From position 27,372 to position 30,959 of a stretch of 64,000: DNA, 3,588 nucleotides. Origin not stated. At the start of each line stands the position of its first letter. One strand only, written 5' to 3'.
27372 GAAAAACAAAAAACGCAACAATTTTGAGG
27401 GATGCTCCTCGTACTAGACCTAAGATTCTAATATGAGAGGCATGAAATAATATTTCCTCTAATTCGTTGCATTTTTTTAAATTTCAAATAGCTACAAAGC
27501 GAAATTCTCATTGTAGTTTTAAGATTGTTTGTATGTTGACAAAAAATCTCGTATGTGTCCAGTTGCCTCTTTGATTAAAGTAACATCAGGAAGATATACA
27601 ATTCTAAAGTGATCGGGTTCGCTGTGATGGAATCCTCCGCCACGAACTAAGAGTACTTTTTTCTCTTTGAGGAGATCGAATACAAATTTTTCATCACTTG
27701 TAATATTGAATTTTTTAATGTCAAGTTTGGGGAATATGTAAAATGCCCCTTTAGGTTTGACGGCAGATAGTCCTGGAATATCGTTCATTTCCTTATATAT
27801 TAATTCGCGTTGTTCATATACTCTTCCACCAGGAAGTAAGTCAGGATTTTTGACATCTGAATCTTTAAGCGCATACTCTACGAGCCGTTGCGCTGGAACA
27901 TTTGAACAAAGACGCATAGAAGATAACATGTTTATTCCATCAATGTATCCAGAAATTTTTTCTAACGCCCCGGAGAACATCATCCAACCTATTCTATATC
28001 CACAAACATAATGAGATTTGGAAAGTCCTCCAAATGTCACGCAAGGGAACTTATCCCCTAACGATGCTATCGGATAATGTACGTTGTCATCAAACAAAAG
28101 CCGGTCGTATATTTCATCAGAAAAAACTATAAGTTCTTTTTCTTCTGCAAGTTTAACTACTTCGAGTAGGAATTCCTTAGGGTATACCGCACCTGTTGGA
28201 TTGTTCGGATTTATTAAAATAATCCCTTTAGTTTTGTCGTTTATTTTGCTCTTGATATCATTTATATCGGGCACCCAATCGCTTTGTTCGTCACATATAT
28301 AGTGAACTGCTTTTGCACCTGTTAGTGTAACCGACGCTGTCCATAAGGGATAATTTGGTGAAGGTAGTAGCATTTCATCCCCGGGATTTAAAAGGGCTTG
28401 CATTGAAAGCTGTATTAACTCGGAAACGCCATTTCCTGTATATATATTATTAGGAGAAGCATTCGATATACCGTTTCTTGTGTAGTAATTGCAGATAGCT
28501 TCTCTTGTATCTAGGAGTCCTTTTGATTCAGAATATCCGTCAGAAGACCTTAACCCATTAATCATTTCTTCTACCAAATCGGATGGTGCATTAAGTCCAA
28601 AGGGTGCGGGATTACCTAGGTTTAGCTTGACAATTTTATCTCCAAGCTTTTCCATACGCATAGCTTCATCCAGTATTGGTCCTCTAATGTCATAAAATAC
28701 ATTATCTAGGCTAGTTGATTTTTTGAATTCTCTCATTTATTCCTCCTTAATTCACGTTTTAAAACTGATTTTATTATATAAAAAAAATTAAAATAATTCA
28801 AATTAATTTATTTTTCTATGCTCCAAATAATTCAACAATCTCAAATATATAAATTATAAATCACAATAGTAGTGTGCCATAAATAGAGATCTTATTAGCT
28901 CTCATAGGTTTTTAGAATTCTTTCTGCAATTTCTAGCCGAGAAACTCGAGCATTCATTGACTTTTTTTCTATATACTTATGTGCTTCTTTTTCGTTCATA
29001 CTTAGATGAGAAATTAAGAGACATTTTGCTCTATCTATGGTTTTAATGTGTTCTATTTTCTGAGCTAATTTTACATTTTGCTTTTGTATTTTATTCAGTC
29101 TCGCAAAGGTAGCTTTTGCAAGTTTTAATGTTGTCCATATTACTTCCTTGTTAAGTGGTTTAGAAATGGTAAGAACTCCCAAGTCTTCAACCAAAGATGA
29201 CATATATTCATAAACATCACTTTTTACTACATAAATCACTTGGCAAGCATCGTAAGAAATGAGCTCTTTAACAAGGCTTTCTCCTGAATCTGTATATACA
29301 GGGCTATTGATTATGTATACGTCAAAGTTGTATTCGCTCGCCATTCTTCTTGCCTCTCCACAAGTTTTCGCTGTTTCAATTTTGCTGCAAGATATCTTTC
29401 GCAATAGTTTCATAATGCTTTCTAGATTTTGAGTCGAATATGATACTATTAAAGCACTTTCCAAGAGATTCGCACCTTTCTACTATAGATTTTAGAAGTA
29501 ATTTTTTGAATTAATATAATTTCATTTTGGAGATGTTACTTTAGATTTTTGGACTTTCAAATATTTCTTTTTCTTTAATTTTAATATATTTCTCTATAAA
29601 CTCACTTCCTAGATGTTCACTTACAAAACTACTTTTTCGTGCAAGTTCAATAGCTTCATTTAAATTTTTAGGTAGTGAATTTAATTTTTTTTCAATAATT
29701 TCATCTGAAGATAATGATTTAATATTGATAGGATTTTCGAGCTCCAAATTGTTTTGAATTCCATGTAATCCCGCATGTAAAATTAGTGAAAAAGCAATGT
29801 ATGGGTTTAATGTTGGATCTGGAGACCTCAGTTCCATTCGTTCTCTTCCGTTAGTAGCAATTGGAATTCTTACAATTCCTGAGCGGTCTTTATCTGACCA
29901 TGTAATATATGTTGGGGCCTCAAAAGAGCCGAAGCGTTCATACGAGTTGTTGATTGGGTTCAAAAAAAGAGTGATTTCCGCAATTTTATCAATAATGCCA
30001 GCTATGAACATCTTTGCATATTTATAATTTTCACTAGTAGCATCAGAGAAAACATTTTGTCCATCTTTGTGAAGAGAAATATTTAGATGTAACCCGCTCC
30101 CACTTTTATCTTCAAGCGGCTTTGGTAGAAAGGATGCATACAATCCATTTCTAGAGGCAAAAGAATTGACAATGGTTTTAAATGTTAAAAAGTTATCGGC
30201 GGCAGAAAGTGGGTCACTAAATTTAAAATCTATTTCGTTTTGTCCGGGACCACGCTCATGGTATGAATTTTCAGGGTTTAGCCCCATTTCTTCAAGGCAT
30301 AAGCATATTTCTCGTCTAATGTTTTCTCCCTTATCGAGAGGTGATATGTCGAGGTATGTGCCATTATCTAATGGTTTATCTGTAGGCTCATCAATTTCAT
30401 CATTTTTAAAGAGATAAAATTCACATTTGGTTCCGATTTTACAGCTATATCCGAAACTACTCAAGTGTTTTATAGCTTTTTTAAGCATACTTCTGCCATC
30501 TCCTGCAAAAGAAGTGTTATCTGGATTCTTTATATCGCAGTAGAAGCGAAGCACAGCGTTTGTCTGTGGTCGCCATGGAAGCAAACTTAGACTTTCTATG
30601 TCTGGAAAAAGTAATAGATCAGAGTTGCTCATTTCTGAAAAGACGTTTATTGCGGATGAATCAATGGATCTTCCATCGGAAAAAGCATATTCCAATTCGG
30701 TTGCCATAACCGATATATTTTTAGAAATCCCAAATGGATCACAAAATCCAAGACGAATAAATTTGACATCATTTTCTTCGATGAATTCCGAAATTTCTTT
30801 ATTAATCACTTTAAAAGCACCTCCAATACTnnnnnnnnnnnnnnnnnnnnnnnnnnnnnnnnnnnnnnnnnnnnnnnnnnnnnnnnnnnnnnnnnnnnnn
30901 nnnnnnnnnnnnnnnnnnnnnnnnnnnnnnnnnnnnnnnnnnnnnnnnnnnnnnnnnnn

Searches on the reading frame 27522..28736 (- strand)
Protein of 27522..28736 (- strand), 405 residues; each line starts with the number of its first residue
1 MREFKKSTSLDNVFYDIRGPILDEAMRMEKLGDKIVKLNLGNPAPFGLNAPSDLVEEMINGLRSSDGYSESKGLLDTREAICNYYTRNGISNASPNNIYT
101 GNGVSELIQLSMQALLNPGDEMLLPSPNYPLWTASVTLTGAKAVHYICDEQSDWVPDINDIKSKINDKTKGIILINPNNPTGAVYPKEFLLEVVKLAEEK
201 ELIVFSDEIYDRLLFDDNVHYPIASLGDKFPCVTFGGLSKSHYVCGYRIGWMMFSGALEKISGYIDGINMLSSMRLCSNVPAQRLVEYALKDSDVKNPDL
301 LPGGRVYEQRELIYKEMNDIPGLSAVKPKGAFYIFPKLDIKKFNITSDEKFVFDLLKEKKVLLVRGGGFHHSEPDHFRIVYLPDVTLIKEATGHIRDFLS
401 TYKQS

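Call 44: search_protein_families(library=pfam, max_evalue=0.000001, proteins=[window:27522-28736:-])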
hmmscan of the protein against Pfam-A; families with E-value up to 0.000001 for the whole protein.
window:27522-28736:- (405 aa): 1 family
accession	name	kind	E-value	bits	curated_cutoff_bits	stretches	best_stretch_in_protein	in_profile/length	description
PF00155.27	Aminotran_1_2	-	6e-51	174.2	19.7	1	35-385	3-349/361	Aminotransferase class I and II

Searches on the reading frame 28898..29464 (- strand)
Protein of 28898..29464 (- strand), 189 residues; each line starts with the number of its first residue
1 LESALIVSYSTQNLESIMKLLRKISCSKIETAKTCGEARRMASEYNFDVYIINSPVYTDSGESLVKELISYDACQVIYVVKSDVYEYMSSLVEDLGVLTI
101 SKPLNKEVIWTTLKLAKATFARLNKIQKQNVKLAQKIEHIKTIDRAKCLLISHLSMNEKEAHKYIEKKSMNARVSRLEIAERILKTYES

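Call 44: search_protein_families(library=pfam, max_evalue=0.000001, proteins=[window:28898-29464:-])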
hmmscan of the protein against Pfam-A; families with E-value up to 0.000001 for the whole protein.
window:28898-29464:- (189 aa): 1 family
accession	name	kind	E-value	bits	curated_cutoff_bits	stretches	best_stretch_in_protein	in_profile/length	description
PF03861.19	ANTAR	-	1.4e-14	54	27.3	1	132-184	2-54/54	ANTAR domain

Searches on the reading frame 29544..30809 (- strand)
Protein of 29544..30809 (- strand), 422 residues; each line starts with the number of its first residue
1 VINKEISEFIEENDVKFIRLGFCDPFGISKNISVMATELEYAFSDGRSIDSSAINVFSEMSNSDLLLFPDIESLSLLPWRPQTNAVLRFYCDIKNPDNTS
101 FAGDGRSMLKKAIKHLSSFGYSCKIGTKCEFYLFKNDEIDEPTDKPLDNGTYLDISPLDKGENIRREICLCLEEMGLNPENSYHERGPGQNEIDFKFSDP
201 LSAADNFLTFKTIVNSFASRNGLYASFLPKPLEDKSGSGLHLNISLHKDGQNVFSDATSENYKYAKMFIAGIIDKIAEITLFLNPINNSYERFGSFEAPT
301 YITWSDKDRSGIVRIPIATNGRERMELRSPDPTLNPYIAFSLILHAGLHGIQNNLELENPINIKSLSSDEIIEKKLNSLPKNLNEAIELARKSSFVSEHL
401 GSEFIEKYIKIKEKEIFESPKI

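Call 44: search_protein_families(library=pfam, max_evalue=0.000001, proteins=[window:29544-30809:-])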
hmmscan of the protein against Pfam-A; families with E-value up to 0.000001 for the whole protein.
window:29544-30809:- (422 aa): 2 families
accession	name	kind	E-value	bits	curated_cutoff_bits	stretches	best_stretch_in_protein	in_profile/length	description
PF00120.29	Gln-synt_C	-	3e-98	329.5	24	1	103-416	2-329/344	Glutamine synthetase, catalytic domain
PF03951.24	Gln-synt_N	-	1.1e-19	70.3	33.4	1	14-96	1-82/82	Glutamine synthetase, beta-Grasp domain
